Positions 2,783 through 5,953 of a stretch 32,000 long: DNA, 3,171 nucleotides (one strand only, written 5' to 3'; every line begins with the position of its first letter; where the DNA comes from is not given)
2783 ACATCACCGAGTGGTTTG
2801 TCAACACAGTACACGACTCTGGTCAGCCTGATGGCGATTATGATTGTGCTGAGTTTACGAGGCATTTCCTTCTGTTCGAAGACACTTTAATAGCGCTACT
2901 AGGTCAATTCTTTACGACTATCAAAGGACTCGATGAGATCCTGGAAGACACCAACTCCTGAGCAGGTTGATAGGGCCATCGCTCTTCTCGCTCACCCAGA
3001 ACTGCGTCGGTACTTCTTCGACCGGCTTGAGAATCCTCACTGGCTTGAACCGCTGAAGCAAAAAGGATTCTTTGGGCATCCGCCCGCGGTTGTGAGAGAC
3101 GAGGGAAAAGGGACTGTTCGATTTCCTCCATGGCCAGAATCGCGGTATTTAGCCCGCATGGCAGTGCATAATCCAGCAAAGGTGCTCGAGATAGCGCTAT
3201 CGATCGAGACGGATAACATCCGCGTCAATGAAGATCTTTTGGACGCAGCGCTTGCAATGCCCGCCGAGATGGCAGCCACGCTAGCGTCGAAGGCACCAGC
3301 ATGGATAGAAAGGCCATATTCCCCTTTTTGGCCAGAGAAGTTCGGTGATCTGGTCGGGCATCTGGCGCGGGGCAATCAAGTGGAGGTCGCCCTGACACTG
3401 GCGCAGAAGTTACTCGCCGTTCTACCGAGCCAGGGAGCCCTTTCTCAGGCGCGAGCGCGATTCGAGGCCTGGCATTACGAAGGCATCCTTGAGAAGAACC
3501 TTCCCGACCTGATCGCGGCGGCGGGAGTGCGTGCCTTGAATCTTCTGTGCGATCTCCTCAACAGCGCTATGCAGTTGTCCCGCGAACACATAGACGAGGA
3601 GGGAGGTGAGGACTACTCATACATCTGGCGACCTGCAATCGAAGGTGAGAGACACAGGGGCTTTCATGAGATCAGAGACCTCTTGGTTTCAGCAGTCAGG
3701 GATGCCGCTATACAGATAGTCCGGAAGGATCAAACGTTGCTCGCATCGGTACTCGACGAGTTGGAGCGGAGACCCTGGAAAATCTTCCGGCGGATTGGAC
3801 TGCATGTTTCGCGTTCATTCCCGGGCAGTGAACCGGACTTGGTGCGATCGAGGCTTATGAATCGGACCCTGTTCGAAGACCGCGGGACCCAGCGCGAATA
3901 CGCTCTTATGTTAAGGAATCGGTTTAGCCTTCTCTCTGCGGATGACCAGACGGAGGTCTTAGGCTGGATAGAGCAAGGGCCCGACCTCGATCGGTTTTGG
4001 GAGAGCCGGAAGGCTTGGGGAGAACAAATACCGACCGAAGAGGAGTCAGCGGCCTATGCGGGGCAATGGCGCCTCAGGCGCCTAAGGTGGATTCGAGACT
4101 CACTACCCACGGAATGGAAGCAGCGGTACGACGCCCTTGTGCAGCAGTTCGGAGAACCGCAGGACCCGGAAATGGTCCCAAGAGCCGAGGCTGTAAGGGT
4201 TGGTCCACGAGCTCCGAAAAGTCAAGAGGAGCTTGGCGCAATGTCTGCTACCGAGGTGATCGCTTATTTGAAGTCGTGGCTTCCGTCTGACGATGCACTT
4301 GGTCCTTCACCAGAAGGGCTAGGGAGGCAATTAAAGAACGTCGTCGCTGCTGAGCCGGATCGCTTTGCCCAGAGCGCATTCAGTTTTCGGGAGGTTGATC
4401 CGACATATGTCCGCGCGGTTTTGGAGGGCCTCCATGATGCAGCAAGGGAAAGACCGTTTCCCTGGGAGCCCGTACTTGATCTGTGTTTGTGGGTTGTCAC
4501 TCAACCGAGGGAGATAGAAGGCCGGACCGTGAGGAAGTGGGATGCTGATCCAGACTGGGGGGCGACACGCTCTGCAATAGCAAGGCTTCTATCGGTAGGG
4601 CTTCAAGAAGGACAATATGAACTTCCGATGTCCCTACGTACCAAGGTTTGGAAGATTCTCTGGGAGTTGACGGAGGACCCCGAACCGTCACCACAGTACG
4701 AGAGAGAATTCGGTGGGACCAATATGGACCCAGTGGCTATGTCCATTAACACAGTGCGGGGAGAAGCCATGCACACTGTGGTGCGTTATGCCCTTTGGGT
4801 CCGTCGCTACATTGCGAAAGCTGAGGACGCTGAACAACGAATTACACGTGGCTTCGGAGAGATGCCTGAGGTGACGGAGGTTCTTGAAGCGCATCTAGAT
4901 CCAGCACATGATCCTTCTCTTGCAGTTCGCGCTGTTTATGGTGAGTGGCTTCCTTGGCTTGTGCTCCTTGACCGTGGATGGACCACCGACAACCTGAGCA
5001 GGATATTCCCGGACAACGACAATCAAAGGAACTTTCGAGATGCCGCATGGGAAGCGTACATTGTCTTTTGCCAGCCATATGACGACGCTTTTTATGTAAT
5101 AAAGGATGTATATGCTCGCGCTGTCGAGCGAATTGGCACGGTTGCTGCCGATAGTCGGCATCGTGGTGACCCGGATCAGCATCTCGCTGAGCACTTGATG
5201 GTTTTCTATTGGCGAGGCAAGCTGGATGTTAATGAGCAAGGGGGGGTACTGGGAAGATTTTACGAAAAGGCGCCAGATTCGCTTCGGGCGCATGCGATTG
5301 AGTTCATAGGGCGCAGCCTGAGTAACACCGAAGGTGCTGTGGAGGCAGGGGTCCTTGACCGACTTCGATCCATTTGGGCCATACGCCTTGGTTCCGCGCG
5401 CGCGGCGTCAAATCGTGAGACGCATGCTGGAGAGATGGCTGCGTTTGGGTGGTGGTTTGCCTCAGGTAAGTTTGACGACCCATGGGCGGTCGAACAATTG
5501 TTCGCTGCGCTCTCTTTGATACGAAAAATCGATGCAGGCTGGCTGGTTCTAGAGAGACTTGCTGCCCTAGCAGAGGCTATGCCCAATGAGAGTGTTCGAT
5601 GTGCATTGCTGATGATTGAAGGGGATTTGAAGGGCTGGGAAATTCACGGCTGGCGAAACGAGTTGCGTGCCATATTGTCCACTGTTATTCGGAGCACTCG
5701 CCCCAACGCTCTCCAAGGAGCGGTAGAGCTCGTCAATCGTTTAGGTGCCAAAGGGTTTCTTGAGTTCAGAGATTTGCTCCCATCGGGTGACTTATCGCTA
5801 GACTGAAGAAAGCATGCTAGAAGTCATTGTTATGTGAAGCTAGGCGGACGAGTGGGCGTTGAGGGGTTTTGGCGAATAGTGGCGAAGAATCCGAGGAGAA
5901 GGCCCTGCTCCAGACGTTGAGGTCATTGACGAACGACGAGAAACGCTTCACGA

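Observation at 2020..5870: Low-GC two-gene operon (239 aa + 957 aa) with no recognisable domains, next to vapBC: best candidate for an undescribed system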

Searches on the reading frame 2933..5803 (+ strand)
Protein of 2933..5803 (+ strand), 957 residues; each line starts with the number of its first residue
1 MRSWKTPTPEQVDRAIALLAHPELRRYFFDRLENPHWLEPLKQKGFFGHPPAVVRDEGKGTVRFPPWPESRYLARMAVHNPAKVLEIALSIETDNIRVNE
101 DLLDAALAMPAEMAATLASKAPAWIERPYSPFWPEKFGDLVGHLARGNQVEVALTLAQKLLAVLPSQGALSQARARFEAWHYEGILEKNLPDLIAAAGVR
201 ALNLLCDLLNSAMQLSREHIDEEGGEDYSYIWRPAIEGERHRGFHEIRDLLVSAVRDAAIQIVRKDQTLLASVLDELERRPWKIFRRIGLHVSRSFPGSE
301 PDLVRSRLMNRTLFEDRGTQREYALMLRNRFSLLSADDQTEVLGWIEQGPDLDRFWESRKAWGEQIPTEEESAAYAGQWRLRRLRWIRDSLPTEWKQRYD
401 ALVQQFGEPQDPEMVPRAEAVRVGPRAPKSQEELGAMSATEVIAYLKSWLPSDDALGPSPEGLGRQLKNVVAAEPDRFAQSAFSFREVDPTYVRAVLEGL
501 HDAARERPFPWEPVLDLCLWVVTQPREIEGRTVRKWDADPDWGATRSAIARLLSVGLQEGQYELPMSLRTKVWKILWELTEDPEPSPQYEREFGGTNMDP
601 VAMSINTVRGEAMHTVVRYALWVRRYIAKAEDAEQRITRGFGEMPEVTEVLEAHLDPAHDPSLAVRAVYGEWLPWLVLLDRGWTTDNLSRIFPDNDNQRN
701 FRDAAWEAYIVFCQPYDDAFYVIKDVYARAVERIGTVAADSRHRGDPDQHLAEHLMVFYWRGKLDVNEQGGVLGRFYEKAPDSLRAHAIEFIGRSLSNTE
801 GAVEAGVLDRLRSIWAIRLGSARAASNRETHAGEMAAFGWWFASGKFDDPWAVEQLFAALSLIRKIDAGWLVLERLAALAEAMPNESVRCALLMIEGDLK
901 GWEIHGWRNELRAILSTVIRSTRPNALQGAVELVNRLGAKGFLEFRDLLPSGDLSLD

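Call 3: search_protein_families(library=pfam, proteins=[window:2933-5803:+], max_evalue=1)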
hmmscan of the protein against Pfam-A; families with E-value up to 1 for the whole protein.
window:2933-5803:+ (957 aa): 1 family
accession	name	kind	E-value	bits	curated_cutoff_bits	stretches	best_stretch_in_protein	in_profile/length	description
PF16852.10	HHV-1_VABD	-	0.077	13.5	27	1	814-836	8-29/42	Herpes viral adaptor-to-host cellular mRNA binding domain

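Call 4: search_protein_families(library=padloc, proteins=[window:2933-5803:+], max_evalue=1)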
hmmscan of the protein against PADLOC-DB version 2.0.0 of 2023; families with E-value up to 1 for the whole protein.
window:2933-5803:+ (957 aa): 2 families
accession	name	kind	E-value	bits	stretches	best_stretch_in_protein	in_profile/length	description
PDLC04166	Dsr1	-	1.4e-43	146.9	2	178-898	505-1176/1227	-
PDLC04167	Dsr1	-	0.00031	16.6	1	207-355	563-713/1248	-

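Call 5: search_protein_families(library=ncbifam, proteins=[window:2933-5803:+], max_evalue=1)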
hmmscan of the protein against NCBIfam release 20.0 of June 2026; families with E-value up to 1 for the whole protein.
window:2933-5803:+ (957 aa): 1 family
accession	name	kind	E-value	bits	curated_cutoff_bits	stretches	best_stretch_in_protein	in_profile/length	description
NF041818.1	Dsr1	equivalog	3.9e-09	34.8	1400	1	202-405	588-788/1263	anti-phage defense-associated sirtuin Dsr1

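Call 7: search_solved_structures(query=window:2933-5803:+, max_evalue=1, show_alignments=1)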
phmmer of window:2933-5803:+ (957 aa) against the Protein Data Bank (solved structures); distinct sequences matched with E-value up to 1: 0.

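Call 10: find_homologous_proteins(query=window:2933-5803:+, max_evalue=0.001)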
Query window:2933-5803:+ (957 aa): 761 proteins with E <= 0.001 among 8000 candidates; the best 120 are listed.
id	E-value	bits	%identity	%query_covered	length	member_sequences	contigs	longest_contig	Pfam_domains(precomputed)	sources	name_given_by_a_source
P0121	0.0e+0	2200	100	100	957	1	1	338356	-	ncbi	ncbi:MAG: hypothetical protein AB1411_03015 [Nitrospirota bacterium]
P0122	0.0e+0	1894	86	100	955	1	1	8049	-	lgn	-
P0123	0.0e+0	1779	81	100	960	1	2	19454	-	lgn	-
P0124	0.0e+0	1730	79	100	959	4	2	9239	-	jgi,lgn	jgi:hypothetical protein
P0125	0.0e+0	1688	77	99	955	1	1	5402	-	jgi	jgi:hypothetical protein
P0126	0.0e+0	1650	76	100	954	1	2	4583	-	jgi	-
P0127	0.0e+0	1647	75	100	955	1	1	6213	-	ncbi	-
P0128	0.0e+0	1643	79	95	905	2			-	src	-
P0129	0.0e+0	1541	70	100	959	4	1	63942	-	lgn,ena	-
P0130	0.0e+0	1512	69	99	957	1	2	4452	-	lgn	-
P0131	0.0e+0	1505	68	100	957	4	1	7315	-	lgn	-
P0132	0.0e+0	1488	68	100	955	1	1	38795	-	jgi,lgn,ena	-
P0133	0.0e+0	1485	68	100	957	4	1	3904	-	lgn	-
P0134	0.0e+0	1437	68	97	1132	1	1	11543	-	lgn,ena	-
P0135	0.0e+0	1394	65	99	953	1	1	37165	-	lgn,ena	-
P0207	2.7e-292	990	51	97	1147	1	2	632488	-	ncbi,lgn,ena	-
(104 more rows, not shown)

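Call 23: search_solved_structures(query=A2, max_evalue=1, show_alignments=1)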
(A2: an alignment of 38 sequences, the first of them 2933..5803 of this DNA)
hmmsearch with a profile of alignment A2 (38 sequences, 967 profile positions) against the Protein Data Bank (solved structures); distinct sequences matched with E-value up to 1: 0.

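Call 35: find_encoding_contigs(protein=P0207, flank=8000, max_places=2)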
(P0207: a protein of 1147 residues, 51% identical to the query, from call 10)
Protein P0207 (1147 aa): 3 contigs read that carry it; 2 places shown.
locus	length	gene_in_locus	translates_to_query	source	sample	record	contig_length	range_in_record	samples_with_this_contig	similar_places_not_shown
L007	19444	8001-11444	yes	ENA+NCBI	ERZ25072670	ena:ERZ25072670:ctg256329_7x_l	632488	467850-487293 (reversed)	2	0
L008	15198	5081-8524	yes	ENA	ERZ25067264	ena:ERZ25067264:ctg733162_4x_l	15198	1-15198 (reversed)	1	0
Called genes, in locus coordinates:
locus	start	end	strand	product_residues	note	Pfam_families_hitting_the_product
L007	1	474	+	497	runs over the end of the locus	PF00370:FGGY_N, PF02782:FGGY_C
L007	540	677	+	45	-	-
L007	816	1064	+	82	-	-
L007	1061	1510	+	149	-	PF01850:PIN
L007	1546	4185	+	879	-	PF04313:HSDR_N (faint), PF00270:DEAD (weak), PF04851:ResIII, PF18766:SWI2_SNF2, PF00271:Helicase_C (weak), PF13620:CarboxypepD_reg, PF13715:CarbopepD_reg_2 (weak), PF08463:EcoEI_R_C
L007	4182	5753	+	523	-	PF12161:HsdM_N, PF02384:N6_Mtase, PF20473:MmeI_Mtase (faint), PF07669:Eco57I (weak)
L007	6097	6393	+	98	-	PF01541:GIY-YIG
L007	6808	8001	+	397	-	PF01420:Methylase_S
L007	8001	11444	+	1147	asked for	-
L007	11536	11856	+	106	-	-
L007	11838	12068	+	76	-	-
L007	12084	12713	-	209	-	PF00881:Nitroreductase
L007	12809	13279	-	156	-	PF01796:OB_ChsH2_C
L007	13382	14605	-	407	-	PF22691:Thiolase_C_1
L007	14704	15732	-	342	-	PF00296:Bac_luciferase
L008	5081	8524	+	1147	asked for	-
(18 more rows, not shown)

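Call 43: predict_structure(alignment_id=A2)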
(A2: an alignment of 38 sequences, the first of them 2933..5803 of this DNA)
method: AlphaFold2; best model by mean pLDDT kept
length: 957 residues; sequences in the alignment: 38
mean_pLDDT: 85.3   pTM: 0.56
mean pLDDT of the five models: 85.3, 83.7, 81.7, 80.5, 79.3
residues with pLDDT >= 90: 513; 70-90: 331; 50-70: 64; < 50: 49
segments of 3 or more residues with pLDDT < 50: 219-225, 227-244, 415-424, 595-597, 953-957
pLDDT, mean of each block of 10 residues (from residue 1): 62 74 78 85 88 81 87 92 94 89 93 92 81 84 95 94 71 76 89 95 95 69 45 35 58 91 91 91 85 81 88 82 87 91 92 76 66 87 90 92 82 48 57 88 92 72 91 94 93 96 89 97 90 71 94 91 91 97 87 62 83 95 93 91 95 90 92 94 94 89 92 90 93 76 72 95 88 93 95 91 91 95 91 96 95 97 91 94 94 86 78 93 87 87 82 42
secondary structure, 60 per line:
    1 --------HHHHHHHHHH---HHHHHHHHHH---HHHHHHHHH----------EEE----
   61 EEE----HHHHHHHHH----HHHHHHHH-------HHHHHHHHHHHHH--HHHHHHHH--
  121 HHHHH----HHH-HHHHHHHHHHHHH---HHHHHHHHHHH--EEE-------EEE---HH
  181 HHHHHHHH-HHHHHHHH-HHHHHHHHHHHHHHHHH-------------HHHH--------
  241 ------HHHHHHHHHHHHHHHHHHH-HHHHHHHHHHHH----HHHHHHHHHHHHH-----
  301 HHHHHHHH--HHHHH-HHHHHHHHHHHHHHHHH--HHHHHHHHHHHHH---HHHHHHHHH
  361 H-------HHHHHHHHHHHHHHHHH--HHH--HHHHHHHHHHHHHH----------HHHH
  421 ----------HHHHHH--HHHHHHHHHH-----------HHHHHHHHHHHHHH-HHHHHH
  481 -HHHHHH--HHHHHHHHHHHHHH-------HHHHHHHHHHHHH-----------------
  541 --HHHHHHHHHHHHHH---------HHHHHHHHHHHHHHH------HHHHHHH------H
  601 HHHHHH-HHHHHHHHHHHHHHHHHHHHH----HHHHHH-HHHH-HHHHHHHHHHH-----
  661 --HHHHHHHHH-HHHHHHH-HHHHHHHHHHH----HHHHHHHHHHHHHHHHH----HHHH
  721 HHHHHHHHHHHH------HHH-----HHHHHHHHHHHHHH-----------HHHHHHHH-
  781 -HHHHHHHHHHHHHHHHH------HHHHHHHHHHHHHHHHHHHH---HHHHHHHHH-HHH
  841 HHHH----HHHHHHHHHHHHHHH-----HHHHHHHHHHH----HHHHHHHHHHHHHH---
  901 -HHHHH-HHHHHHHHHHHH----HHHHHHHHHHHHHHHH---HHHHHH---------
elements in order (helices of 4 or more, strands of 3 or more residues): H9-18 H22-31 H35-43 E54-56 E61-63 H68-76 H81-88 H96-108 H111-118 H121-125 H134-146 H150-160 E163-165 E173-175 H179-188 H190-197 H199-215 H229-232 H247-265 H267-278 H283-295 H301-308 H311-315 H317-333 H336-348 H352-361 H369-385 H393-406 H417-420 H431-436 H439-448 H460-473 H475-480 H482-487 H490-503 H511-523 H543-556 H566-580 H587-593 H600-606 H608-628 H633-638 H640-643 H645-655 H663-671 H673-679 H681-691 H696-712 H717-732 H747-760 H772-779 H782-798 H805-824 H828-836 H838-844 H849-863 H869-879 H884-897 H902-906 H908-919 H924-939 H943-948

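Call 46: fold_search(model_id=the predicted structure, library=pdb)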
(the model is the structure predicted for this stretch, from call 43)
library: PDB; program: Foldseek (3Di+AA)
matches with E <= 10: 989; with E <= 0.001: 75
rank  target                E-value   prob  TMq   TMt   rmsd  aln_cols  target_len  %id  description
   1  8dgf_B                2.1e-06  1.00  0.37  0.27  15.5      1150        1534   10  Avs4 bound to phage PhiV-1 portal (released 2022-08-03)
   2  7unk_A                3.3e-06  1.00  0.23  0.21  29.8      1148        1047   14  Structure of Importin-4 bound to the H3-H4-ASF1 histone-histone chaperone complex (released 2022-09-21)
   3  8dgf_A                6.3e-06  1.00  0.38  0.27  15.8      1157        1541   10  Avs4 bound to phage PhiV-1 portal (released 2022-08-03)
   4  8cdj_D                1.1e-05  1.00  0.26  0.28  19.7       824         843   13  CAND1 b-hairpin++-SCF-SKP2 CAND1 rolling SCF engaged (released 2023-04-19)
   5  2bku_B                3.5e-05  1.00  0.20  0.21  21.3      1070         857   12  Kap95p:RanGTP complex (released 2005-05-04)
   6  4xri                  3.9e-05  1.00  0.21  0.22  20.5      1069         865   11  Crystal Structure of Importin Beta in an Ammonium Sulfate Condition (released 2016-01-27)
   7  4zj7_A                4.2e-05  1.00  0.20  0.19  27.3      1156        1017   12  Crystal structure of the karyopherin Kap121p bound to the extreme C-terminus of the protein phosphatase Cdc14p (released 2015-06-03)
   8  7kzq_V                4.5e-05  1.00  0.18  0.16  28.6      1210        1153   10  Structure of the human Fanconi anaemia Core-ID complex (released 2021-03-10)
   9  3w3t                  4.9e-05  1.00  0.28  0.26  18.5      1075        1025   12  Crystal structure of Kap121p (released 2013-04-10)
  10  3zjy_B                4.9e-05  1.00  0.28  0.29  16.2      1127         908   10  Crystal Structure of Importin 13 - RanGTP - eIF1A complex (released 2013-04-10)
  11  6fvb                  6.0e-05  1.00  0.23  0.23  25.3      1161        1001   10  Structure of Lph2 , a novel bidirectional nuclear transport receptor in S. cerevisiae (released 2019-09-11)
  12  3w3y_A                6.7e-05  1.00  0.26  0.24  23.8      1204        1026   10  Crystal structure of Kap121p bound to Nup53p (released 2013-04-10)
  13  7zbw_D                8.0e-05  1.00  0.27  0.30  28.3      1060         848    9  CAND1-SCF-SKP2 CAND1 rolling-2 SCF engaged (released 2023-04-19)
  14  7z8t_D                8.2e-05  1.00  0.21  0.19  25.5      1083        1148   11  CAND1-SCF-SKP2 CAND1 engaged SCF rocked (released 2023-04-19)
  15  1qgk_A                8.5e-05  1.00  0.27  0.29  18.8      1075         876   10  STRUCTURE OF IMPORTIN BETA BOUND TO THE IBB DOMAIN OF IMPORTIN ALPHA (released 1999-05-24)
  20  5w0v_B                1.0e-04  1.00  0.17  0.16  31.6      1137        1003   12  Crystal structure of full-length Kluyveromyces lactis Kap123 with histone H4 1-34 (released 2017-11-01)
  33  5ve8_B                1.9e-04  1.00  0.21  0.20  31.6      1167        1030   11  Crystal structure of full-length Kluyveromyces lactis Kap123 with histone H3 1-28 (released 2017-11-01)
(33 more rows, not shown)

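Call 80: search_dna_similar(query=window:2933-5803:+, collection=plasmids, mode=protein, max_evalue=0.001, max_rows=25)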
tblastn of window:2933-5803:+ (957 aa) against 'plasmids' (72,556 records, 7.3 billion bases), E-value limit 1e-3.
Records with a match: 36; places in all: 36; records where one place covers at least 80% of the query: 9.
Best place of each record, by identity: <60% 36.
By first word of the organism name: Bacillus 22; Legionella 3; Haloferax 3; Streptomyces 1; Natronorubrum 1; halophilic 1; Halocatena 1; Halapricum 1; Haladaptatus 1; Halobiforma 1; and 1 more.
By predicted mobility (MOB-suite, as given by PLSDB): non-mobilizable 33; conjugative 3.
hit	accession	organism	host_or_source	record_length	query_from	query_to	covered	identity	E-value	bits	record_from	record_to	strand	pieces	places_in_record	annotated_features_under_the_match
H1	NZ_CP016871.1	Legionella pneumophila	industrial building air scrubber liquid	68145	19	949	95%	25.2%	2e-56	273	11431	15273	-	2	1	hypothetical protein | IS3 family transposase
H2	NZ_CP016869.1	Legionella pneumophila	clinical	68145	19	949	95%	25.2%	2e-56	273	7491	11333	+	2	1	hypothetical protein | IS3 family transposase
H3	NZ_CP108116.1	Streptomyces sp. NBC_00212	-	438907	28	779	79%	28.5%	1e-52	209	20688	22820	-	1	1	hypothetical protein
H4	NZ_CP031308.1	Natronorubrum bangense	Cell culture,The Bange salt-alkaline ...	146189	1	843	88%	25.4%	5e-49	197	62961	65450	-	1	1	ATP-binding protein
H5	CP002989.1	halophilic archaeon DL31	-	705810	1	854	89%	24.3%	1e-34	152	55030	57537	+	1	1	hypothetical protein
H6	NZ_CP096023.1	Halocatena salina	cell culture,sediment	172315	17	870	89%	24.2%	5e-34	149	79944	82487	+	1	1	ATP-binding protein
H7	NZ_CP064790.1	Halapricum desulfuricans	Baskunchak hypersaline lake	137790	1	819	86%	24.7%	1e-29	135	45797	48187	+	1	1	AAA family ATPase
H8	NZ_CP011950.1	Haloferax gibbonsii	whole genome,saline saltern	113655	5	822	85%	24.5%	2e-25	121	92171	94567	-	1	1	AAA family ATPase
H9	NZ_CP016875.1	Legionella pneumophila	Glomma River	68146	133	949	85%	23.9%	3e-53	211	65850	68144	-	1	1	none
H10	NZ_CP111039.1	Haladaptatus caseinilyticus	cell culture,sediment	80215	24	788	80%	24.8%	9e-41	171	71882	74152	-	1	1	hypothetical protein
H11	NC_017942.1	Haloferax mediterranei ATCC 33500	-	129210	1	759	79%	24.6%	2e-37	160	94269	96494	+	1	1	hypothetical protein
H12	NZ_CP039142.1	Haloferax mediterranei ATCC 33500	Cell culture,Spain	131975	1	759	79%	24.6%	2e-37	160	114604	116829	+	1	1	hypothetical protein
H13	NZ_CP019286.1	Halobiforma lacisalsi AJ5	Ayakekumsalt Lake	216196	24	819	83%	23.0%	6e-30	136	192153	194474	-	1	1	ATP-binding protein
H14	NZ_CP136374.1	Bacillus mycoides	whole organism,soil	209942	263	783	54%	20.8%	5e-9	68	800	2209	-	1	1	SIR2 family protein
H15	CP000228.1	Bacillus cereus Q1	-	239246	263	757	52%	20.6%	7e-14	84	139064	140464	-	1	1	pXO1-13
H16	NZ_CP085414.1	Bacillus paranthracis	single cell,soil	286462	263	757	52%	20.5%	8e-14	84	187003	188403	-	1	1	SIR2 family protein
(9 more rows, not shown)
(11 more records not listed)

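Call 82: search_dna_similar(query=window:2933-5803:+, collection=phages, mode=protein, max_evalue=0.001, max_rows=10)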
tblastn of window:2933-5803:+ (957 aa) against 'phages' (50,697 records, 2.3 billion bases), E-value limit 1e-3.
No match.

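Call 83: get_annotated_region(hit=H1, flank=3000)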
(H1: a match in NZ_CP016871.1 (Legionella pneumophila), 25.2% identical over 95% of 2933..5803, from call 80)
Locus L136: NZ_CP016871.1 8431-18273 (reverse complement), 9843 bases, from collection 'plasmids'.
description: Legionella pneumophila subsp. pneumophila strain FFI103 plasmid unnamed, complete sequence
organism: Legionella pneumophila (NCBI taxid 91891)
taxonomy: Bacteria; Pseudomonadota; Gammaproteobacteria; Legionellales; Legionellaceae; Legionella; Legionella pneumophila
host: -; source: industrial building air scrubber liquid; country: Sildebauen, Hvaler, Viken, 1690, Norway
typing (MOB-suite, as given by PLSDB): conjugative; relaxase MOBF; mating-pair formation MPF_F
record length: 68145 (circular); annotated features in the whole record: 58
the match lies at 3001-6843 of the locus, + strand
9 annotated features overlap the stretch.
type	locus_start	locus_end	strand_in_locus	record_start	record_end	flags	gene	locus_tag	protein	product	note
CDS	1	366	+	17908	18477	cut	-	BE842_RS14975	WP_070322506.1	recombinase family protein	GO:0006310 - DNA recombination [Evidence IEA]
CDS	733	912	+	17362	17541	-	-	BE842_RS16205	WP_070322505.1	helix-turn-helix domain-containing protein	GO:0006310 - DNA recombination [Evidence IEA]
CDS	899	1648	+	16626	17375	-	-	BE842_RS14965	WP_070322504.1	hypothetical protein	-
CDS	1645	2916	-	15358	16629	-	-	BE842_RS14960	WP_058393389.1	IS256 family transposase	-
CDS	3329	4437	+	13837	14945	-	-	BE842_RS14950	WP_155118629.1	IS3 family transposase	-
CDS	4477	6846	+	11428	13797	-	-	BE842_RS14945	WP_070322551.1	hypothetical protein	-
CDS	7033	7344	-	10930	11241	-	-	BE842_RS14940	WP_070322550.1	hypothetical protein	-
CDS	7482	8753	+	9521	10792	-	-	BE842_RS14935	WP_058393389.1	IS256 family transposase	-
CDS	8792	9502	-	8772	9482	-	-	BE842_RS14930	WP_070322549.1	hypothetical protein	-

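Call 84: get_annotated_region(hit=H3, flank=3000)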
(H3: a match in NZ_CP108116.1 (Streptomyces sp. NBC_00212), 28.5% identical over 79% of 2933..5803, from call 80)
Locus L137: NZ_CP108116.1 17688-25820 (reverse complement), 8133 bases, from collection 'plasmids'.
description: Streptomyces sp. NBC_00212 plasmid unnamed1, complete sequence
organism: Streptomyces sp. NBC_00212 (NCBI taxid 2975684)
taxonomy: Bacteria; Actinomycetota; Actinomycetes; Kitasatosporales; Streptomycetaceae; Streptomyces; Streptomyces sp. NBC 00212
host: -; source: -; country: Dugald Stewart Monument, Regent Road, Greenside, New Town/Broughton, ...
typing (MOB-suite, as given by PLSDB): non-mobilizable
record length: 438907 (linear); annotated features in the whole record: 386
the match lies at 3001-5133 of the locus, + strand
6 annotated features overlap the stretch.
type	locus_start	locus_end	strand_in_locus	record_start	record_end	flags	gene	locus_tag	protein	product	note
CDS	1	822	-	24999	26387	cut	-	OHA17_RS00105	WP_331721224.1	ATP-binding protein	-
CDS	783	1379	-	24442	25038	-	-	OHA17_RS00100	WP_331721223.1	ATP-binding protein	-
CDS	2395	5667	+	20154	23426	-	-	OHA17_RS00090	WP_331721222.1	hypothetical protein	-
CDS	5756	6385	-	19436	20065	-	-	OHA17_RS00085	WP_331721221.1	hypothetical protein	-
CDS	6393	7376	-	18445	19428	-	-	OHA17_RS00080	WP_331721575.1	TniB family NTP-binding protein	-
CDS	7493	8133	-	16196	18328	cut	-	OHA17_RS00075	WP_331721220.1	Mu transposase C-terminal domain-containing protein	-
